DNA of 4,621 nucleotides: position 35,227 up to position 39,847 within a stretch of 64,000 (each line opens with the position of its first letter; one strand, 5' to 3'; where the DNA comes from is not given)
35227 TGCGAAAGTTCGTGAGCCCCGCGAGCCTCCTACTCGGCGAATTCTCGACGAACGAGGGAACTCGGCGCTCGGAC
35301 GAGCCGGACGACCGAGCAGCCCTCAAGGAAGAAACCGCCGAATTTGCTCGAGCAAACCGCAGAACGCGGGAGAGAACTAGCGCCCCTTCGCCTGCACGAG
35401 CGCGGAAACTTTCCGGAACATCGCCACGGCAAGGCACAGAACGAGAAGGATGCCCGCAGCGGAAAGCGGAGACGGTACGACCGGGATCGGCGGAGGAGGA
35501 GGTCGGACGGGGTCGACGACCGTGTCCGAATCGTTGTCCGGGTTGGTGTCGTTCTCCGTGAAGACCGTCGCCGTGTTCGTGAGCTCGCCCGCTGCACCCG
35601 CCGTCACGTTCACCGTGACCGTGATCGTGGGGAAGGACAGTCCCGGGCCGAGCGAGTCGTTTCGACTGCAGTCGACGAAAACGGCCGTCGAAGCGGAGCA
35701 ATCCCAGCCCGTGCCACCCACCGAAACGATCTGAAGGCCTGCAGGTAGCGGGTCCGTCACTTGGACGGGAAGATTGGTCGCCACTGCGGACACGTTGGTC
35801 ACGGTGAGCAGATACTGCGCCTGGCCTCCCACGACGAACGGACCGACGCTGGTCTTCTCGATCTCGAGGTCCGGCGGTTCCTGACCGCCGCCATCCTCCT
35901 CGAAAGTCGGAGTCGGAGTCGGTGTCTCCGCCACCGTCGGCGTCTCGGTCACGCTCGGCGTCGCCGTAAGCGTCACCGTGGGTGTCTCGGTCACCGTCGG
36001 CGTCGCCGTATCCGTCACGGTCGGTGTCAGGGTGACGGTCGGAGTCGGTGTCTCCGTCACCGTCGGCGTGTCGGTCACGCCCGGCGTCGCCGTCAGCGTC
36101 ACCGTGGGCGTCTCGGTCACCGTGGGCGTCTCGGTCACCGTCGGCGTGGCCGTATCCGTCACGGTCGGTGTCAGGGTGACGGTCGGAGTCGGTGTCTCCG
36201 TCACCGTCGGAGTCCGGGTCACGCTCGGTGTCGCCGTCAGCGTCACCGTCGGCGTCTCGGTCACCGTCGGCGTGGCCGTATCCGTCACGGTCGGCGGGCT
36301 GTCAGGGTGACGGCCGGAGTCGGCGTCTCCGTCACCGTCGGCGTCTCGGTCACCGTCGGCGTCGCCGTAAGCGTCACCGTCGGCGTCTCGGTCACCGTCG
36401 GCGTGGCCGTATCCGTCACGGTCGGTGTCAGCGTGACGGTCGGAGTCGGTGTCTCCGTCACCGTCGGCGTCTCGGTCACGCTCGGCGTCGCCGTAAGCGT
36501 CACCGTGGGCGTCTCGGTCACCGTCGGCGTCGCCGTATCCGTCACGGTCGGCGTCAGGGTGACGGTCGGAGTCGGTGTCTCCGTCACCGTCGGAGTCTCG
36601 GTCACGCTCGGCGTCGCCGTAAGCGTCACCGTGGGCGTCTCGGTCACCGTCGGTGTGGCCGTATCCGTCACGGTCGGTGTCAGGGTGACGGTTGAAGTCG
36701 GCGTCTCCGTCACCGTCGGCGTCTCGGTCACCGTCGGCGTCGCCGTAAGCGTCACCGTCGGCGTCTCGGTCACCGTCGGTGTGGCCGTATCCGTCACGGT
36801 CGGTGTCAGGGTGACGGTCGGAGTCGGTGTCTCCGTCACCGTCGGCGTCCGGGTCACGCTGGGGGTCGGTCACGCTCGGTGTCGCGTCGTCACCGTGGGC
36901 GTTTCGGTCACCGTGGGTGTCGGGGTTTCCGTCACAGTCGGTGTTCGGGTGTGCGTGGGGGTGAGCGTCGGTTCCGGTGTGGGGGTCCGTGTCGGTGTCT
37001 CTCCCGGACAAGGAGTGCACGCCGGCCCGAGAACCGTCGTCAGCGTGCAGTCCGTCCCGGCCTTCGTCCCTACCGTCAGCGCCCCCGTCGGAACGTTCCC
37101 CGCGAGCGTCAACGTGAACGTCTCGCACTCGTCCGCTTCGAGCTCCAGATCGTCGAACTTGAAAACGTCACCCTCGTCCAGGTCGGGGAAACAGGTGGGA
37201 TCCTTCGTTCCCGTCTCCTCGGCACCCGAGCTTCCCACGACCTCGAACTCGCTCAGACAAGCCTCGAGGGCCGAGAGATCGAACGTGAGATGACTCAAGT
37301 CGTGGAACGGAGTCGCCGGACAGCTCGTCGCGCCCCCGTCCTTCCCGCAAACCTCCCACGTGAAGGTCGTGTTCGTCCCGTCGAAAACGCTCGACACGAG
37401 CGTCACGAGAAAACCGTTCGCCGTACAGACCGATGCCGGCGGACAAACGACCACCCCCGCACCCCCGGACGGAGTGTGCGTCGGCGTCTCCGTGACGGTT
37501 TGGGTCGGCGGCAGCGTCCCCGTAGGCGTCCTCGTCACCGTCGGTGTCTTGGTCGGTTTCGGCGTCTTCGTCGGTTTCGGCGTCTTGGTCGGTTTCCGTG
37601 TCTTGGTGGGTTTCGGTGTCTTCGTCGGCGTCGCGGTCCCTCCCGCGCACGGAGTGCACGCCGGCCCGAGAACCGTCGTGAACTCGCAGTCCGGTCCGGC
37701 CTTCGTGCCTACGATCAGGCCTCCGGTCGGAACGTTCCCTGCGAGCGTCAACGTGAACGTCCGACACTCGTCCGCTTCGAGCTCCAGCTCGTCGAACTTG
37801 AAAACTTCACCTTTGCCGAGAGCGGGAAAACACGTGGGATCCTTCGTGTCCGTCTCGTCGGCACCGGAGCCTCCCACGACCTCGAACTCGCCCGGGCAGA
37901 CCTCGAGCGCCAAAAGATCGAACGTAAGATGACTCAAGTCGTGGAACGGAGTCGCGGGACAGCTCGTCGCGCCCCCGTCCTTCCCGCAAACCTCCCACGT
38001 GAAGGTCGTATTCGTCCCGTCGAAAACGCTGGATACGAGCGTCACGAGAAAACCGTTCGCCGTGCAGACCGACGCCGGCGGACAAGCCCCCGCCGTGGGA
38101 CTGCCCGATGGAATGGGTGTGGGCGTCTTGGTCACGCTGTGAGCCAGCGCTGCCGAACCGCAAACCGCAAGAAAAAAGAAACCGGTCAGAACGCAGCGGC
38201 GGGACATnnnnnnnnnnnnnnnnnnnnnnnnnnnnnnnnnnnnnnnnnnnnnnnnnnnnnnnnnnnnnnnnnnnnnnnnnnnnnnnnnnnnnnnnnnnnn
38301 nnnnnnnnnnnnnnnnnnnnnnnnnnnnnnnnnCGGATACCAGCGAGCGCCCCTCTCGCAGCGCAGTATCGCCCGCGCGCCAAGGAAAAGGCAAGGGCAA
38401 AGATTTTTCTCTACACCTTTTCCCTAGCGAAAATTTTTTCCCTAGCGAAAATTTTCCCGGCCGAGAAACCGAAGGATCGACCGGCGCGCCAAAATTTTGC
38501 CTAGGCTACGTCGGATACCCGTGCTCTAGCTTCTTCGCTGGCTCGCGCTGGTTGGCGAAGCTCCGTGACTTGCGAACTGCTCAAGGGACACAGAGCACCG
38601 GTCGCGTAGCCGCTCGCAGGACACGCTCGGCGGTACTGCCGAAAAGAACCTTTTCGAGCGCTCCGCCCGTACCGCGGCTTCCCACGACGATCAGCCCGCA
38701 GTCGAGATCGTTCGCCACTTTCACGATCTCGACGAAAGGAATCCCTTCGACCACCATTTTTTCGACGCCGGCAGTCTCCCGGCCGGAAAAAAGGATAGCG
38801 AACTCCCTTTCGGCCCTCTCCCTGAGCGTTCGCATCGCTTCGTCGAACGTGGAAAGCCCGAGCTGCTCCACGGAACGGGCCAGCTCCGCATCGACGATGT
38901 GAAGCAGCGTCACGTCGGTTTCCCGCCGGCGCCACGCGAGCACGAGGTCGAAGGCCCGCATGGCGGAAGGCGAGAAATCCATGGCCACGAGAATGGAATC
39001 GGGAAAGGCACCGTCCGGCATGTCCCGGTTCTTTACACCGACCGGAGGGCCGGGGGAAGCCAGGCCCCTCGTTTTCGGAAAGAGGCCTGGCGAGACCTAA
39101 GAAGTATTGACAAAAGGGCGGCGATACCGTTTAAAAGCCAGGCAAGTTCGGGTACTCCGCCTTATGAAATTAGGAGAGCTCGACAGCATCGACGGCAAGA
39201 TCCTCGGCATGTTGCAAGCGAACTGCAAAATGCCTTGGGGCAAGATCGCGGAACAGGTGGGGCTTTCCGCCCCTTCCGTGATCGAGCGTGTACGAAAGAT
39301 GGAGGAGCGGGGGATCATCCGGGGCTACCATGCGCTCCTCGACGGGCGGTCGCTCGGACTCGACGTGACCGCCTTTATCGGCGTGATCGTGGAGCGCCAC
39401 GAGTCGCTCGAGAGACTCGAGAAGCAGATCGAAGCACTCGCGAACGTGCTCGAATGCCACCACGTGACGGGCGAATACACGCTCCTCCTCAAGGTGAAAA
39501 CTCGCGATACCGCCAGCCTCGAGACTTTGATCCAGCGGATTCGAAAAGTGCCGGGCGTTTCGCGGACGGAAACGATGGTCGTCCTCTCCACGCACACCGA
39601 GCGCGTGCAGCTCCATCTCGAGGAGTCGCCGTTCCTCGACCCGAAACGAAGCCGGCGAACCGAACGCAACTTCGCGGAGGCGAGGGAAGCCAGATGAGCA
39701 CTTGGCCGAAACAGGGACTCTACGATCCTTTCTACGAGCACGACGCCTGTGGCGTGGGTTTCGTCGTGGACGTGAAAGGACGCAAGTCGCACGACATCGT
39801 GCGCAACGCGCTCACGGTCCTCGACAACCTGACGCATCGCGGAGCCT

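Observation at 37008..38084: Tandemly duplicated 146-aa, 10-cysteine extracellular domain that I cannot assign to any family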

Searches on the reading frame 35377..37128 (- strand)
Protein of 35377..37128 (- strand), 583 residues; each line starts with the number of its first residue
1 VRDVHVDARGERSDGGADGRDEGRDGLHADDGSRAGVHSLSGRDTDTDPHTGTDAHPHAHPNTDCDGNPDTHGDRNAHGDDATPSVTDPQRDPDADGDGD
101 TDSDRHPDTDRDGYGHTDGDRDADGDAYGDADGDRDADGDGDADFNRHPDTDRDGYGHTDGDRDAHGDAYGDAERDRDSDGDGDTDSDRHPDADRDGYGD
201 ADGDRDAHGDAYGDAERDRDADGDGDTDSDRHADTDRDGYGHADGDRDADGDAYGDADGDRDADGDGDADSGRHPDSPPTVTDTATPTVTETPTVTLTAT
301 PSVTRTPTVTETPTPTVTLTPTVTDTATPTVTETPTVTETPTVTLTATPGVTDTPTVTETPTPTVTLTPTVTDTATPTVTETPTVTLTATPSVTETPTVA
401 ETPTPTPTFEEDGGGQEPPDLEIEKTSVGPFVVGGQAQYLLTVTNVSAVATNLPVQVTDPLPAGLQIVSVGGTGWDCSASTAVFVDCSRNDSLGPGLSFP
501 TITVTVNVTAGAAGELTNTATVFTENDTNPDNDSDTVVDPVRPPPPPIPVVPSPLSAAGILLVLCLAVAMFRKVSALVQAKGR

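Call 7: search_protein_families(library=pfam, proteins=[window:35377-37128:-], max_evalue=10)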
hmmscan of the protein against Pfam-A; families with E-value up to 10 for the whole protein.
window:35377-37128:- (583 aa): 1 family
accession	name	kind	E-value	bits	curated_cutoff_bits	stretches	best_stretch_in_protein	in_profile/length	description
PF25564.1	DUF7933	-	1.3e-06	28.8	26.5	1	433-536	14-120/123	Domain of unknown function (DUF7933)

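Call 9: search_protein_families(library=ncbifam, proteins=[window:35377-37128:-], max_evalue=10)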
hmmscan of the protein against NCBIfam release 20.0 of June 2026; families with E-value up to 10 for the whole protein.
window:35377-37128:- (583 aa): 5 families
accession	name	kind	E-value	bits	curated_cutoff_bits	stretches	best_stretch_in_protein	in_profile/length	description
NF000535.3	MSCRAMM_SdrC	exception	4.9e-24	84.4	1700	2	90-281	723-914/963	MSCRAMM family adhesin SdrC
NF012181.0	MSCRAMM_SdrD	exception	9.9e-24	82.9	2500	2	90-281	1139-1330/1379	MSCRAMM family adhesin SdrD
NF033609.2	MSCRAMM_ClfA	exception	4.1e-17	61.2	1150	1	17-274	564-823/934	MSCRAMM family adhesin clumping factor ClfA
NF033845.1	MSCRAMM_ClfB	exception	3.2e-16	58.5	999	1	45-277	560-796/871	MSCRAMM family adhesin clumping factor ClfB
NF033849.1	ser_rich_anae_1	subfamily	4.3e-05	21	650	1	49-381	252-564/1163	serine-rich protein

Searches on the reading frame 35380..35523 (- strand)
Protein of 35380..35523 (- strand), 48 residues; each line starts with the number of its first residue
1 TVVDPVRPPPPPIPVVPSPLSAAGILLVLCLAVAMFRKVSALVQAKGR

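Call 72: search_protein_families(library=ncbifam, proteins=[window:35380-35523:-], max_evalue=10)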
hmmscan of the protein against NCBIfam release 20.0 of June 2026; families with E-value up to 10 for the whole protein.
seq(48 aa): 0 families

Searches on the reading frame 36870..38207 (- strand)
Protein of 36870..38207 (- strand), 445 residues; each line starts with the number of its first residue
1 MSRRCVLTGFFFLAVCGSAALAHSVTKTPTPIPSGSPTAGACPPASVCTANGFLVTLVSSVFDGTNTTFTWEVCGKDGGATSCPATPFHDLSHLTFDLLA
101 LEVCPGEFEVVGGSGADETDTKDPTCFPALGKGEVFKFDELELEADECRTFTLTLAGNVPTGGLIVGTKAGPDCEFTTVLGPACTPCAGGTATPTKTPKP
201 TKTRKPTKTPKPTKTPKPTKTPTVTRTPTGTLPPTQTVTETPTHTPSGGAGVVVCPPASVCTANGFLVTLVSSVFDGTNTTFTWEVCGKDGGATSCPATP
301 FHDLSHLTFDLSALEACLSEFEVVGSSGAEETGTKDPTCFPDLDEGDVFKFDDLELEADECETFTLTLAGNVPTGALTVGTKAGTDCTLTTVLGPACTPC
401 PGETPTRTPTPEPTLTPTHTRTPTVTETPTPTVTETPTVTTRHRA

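Call 7: search_protein_families(library=pfam, proteins=[window:36870-38207:-], max_evalue=10)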
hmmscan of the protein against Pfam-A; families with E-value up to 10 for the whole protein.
window:36870-38207:- (445 aa): 3 families
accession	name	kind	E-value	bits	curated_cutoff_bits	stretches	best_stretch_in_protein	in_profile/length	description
PF20048.4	DUF6450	-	0.17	12.2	25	0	258-283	36-61/68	Domain of unknown function (DUF6450)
PF22725.1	GFO_IDH_MocA_C3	-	0.3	11.5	27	0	260-293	90-123/124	GFO/IDH/MocA C-terminal domain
PF02497.21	Arteri_GP4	-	0.37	11.3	27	1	174-225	12-62/174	Arterivirus glycoprotein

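Call 9: search_protein_families(library=ncbifam, proteins=[window:36870-38207:-], max_evalue=10)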
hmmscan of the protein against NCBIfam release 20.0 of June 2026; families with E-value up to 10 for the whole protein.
window:36870-38207:- (445 aa): 0 families

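Call 45: find_encoding_contigs(protein=window:36873-38207:-, flank=3000, max_places=4)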
Protein window:36873-38207:- (445 aa): no gene with exactly this product is on record in the collection.

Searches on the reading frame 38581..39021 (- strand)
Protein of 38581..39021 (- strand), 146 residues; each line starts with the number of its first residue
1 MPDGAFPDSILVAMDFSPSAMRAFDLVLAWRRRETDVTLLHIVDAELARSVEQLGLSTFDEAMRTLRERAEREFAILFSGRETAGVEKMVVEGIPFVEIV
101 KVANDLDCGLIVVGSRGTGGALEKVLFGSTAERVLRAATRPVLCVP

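Call 19: search_protein_families(library=pfam, proteins=[window:38581-39021:-], max_evalue=0.01)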
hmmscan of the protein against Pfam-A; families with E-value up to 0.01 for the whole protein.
window:38581-39021:- (146 aa): 1 family
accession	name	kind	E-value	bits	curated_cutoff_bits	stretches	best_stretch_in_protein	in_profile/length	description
PF00582.32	Usp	-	1.9e-25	90.5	24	1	9-146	4-141/141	Universal stress protein family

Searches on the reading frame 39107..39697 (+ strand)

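Call 19: search_protein_families(library=pfam, proteins=[window:39107-39697:+], max_evalue=0.01)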
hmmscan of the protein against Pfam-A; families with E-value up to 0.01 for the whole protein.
window:39107-39697:+ (196 aa): 8 families
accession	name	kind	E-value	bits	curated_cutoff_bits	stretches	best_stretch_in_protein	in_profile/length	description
PF01037.27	AsnC_trans_reg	-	6.7e-22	77.6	25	1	91-162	1-73/73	Lrp/AsnC ligand binding domain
PF13404.12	HTH_AsnC-type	-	5.9e-15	55.2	27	1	25-66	1-42/42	AsnC-type helix-turn-helix domain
PF13412.12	HTH_24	-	8.5e-14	51.3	21.9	1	25-72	1-48/48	Winged helix-turn-helix DNA-binding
PF22451.2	NirdL-like_HTH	-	1.7e-08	34.3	27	1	31-72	3-47/47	Siroheme decarboxylase NirDL-like HTH domain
PF13291.12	ACT_4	-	4.6e-05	24.4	27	1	123-153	47-77/80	ACT domain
PF01047.28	MarR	-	0.0004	20.6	24.6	1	32-82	8-58/59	MarR family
PF13545.12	HTH_Crp_2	-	0.0056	17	27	0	38-72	19-53/70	Crp-like helix-turn-helix domain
PF03927.19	NapD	-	0.0095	16.5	28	0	94-155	8-68/76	NapD protein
